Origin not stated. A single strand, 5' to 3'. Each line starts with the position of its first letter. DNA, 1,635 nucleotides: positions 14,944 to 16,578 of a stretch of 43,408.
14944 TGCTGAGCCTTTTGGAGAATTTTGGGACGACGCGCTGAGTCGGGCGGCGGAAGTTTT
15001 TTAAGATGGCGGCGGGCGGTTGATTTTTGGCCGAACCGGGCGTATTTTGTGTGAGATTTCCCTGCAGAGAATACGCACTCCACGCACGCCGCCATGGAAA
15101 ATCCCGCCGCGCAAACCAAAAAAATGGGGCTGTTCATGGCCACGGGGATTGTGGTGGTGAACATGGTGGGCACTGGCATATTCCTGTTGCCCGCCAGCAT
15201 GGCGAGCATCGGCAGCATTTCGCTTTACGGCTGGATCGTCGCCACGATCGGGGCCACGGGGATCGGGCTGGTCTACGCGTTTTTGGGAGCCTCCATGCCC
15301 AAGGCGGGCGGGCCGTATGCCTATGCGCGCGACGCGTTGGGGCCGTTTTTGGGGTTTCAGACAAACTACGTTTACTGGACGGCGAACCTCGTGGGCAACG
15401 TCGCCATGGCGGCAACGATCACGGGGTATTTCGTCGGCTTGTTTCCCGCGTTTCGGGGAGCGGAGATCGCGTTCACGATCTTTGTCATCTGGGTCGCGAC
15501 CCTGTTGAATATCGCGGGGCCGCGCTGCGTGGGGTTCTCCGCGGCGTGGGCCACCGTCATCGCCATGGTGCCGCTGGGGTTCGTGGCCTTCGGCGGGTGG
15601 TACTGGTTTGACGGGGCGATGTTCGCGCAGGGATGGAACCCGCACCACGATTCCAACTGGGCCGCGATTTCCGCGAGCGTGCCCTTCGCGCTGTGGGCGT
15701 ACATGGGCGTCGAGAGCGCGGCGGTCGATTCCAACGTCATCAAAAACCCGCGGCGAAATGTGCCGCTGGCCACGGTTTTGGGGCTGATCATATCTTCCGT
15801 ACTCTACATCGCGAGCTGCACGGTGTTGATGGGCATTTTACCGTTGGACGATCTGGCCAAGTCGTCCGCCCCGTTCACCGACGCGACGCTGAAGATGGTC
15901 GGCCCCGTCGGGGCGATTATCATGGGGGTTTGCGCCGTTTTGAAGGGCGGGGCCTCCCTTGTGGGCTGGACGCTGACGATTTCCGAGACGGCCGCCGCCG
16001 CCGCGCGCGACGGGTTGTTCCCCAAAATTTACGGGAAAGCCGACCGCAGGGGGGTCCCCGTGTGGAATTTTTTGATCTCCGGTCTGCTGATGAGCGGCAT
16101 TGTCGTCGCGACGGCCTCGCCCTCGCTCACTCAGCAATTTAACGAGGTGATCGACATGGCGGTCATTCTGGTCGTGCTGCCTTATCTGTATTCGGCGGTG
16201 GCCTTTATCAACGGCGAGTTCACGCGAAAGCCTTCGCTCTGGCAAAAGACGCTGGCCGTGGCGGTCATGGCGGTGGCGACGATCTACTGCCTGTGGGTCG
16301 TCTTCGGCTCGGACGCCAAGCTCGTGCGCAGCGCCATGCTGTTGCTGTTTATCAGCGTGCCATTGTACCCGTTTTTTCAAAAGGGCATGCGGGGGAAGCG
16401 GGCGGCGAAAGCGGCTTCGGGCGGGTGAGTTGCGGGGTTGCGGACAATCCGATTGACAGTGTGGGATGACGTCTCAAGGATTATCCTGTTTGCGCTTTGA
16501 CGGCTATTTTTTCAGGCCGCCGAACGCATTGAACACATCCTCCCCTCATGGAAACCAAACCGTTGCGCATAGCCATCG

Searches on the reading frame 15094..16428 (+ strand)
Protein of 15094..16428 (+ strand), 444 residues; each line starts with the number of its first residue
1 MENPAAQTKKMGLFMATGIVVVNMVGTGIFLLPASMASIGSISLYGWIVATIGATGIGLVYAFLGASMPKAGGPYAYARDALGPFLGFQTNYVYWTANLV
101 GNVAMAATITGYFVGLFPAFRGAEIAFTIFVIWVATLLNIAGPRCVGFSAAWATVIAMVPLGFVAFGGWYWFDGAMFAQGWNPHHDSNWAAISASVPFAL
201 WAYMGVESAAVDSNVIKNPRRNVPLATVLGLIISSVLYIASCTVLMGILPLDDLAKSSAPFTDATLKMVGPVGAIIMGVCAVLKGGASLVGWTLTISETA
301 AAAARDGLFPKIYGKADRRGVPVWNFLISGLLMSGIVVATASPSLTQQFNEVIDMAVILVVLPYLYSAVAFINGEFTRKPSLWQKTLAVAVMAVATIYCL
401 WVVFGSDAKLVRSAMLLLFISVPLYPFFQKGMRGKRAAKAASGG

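Call 34: search_protein_families(library=ncbifam, proteins=[window:15094-16428:+], max_evalue=0.00001)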
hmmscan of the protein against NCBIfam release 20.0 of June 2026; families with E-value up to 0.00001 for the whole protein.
window:15094-16428:+ (444 aa): 27 families (the best 25 are shown)
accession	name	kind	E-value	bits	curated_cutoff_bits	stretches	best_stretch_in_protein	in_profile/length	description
NF007929.0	PRK10644.1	equivalog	1.9e-122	409.2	574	1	5-434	4-433/445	arginine/agmatine antiporter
NF007938.0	PRK10655.1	equivalog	3.8e-95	319.7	409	1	6-432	3-431/438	putrescine-ornithine antiporter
TIGR00905.1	2A0302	subfamily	4.4e-94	315.9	409.05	1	7-430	5-437/473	basic amino acid/polyamine antiporter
NF007754.0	PRK10435.1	equivalog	1.5e-87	294.5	585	1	7-436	3-431/443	cadaverine/lysine antiporter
TIGR04298.1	his_histam_anti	equivalog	7.9e-86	288.9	750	1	10-427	1-426/429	histidine-histamine antiporter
TIGR04299.1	antiport_PotE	equivalog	1e-81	275.4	560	1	6-426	1-423/430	putrescine-ornithine antiporter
TIGR03810.1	arg_ornith_anti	equivalog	2e-45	155.4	591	1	9-430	1-432/468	arginine-ornithine antiporter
TIGR00909.1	2A0306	subfamily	6.3e-40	137.4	556.8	1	9-425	3-426/429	amino acid transporter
NF040512.1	histam_anti_2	exception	1.5e-32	112.9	725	1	8-430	2-447/477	histidine-histamine antiporter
NF008245.0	PRK11021.1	equivalog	5.3e-28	98.2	284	1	8-419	5-402/419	L-methionine/branched-chain amino acid transporter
TIGR00908.1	2A0305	equivalog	2.3e-25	89.4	381.75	1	37-426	37-427/442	ethanolamine permease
NF053761.1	BrChAATpBcaP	equivalog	7.1e-20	71.5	690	1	8-427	21-450/460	branched-chain amino acid transporter BcaP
TIGR00911.1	2A0308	subfamily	2.3e-18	65.9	701.8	1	7-327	44-376/505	L-type amino acid transporter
NF040513.1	antiport_TyrP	equivalog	3.4e-17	62.3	630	1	9-376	3-385/465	tyrosine-tyramine antiporter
TIGR00906.1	2A0303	subfamily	3.2e-16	58.9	681.7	2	198-372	257-424/602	cationic amino acid transport permease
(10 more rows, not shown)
